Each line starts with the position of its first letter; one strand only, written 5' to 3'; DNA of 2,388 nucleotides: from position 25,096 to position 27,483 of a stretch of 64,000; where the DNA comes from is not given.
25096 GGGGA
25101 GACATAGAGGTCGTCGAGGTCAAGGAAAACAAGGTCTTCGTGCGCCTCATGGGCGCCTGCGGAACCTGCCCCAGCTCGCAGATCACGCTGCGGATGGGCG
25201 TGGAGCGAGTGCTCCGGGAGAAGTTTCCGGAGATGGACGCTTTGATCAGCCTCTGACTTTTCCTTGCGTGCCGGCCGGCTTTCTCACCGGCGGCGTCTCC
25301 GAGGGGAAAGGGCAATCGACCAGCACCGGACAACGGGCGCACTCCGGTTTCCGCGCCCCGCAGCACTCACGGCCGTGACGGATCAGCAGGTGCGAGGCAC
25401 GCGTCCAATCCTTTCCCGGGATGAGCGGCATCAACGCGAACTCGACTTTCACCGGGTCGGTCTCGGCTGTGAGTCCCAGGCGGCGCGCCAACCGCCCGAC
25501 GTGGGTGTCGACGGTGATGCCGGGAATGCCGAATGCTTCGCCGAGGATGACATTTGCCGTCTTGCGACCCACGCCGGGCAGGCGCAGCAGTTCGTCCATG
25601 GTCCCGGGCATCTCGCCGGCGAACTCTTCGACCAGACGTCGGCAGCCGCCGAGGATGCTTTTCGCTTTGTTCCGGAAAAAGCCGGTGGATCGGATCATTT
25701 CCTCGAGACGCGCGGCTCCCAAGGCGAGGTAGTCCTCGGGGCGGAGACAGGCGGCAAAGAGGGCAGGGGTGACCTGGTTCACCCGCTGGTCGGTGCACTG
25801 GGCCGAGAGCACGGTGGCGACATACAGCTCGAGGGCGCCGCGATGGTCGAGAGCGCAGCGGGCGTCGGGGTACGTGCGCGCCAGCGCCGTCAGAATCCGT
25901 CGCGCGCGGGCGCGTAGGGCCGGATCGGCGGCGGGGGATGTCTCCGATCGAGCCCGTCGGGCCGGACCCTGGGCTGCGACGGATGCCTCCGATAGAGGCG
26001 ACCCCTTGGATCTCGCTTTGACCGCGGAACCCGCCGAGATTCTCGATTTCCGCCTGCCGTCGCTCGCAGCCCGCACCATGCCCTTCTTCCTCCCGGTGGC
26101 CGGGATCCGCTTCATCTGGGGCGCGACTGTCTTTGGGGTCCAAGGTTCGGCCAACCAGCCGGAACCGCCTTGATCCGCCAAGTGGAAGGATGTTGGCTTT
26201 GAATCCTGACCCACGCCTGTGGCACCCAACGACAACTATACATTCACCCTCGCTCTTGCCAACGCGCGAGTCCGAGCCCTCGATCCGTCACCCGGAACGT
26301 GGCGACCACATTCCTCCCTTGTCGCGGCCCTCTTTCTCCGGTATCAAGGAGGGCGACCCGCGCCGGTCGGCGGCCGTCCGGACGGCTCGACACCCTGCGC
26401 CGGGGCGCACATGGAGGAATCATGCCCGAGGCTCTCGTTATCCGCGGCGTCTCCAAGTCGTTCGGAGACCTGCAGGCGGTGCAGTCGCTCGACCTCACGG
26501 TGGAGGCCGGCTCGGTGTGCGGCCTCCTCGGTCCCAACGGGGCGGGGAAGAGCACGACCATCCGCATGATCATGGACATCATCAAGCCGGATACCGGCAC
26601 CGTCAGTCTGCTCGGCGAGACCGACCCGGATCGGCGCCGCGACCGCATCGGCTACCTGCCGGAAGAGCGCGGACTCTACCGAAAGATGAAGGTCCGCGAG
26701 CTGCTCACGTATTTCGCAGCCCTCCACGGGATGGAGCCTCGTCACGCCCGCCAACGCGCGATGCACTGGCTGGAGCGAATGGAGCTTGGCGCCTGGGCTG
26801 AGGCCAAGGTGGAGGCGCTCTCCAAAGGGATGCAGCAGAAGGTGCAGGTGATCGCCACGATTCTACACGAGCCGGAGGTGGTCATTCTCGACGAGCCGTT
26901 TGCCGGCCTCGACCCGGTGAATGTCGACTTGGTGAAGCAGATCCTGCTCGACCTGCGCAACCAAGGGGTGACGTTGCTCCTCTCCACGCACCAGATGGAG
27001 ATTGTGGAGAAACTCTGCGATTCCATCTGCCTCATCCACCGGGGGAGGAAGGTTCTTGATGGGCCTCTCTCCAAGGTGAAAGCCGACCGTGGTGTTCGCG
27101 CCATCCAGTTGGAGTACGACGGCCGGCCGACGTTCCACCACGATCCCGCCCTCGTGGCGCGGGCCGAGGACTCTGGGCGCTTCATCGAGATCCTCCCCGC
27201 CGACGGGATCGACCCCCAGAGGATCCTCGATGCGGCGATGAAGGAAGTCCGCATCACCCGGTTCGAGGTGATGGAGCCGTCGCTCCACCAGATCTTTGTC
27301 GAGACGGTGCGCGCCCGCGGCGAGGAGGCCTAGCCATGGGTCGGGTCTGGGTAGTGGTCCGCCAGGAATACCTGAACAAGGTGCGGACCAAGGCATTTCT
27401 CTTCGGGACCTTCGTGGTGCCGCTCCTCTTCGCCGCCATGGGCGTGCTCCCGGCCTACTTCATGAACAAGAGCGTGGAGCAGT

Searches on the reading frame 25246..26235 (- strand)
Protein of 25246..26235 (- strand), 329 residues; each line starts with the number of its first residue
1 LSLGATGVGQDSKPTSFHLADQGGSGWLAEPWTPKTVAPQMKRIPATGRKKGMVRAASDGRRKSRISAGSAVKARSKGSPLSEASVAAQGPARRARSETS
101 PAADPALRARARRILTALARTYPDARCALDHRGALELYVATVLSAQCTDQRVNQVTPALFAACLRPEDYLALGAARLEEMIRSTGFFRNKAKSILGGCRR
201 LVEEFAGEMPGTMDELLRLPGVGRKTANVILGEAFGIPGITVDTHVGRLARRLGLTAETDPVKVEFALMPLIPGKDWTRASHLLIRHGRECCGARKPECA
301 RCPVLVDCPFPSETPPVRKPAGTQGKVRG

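Call 71: search_protein_families(library=pfam, max_evalue=0.001, proteins=[window:25246-26235:-])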
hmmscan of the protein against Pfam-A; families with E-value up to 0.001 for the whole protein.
window:25246-26235:- (329 aa): 2 families
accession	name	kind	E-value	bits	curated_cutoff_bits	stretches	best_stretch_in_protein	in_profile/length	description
PF00730.31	HhH-GPD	-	4.4e-22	78.9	26.2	1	139-271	1-105/108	HhH-GPD superfamily base excision DNA repair protein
PF00633.29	HHH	-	1.7e-08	34.3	24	1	205-231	2-28/30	Helix-hairpin-helix motif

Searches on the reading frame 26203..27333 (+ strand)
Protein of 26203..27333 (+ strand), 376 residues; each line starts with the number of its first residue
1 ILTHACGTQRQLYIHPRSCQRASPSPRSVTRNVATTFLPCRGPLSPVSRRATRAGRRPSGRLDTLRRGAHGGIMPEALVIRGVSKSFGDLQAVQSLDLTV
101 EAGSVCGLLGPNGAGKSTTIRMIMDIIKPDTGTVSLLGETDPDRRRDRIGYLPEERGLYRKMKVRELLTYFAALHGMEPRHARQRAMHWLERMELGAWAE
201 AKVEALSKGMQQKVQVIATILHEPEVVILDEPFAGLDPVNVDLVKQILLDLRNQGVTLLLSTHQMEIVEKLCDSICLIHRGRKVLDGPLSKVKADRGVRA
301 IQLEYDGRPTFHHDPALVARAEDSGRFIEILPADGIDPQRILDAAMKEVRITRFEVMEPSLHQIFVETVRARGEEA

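Call 72: search_protein_families(library=pfam, max_evalue=0.001, proteins=[window:26203-27333:+])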
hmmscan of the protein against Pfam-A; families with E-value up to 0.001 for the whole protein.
window:26203-27333:+ (376 aa): 3 families
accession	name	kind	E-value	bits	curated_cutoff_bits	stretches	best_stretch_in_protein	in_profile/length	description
PF00005.33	ABC_tran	-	3.5e-28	99.4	25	1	94-234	2-137/137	ABC transporter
PF13304.12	AAA_21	-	1.3e-12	48.9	27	1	186-269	221-304/304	AAA domain, putative AbiEii toxin, Type IV TA system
PF13732.12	DrrA1-3_C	-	3.4e-11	44.1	27.4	1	287-369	1-81/81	ATP-binding protein DrrA1-3-like, C-terminal domain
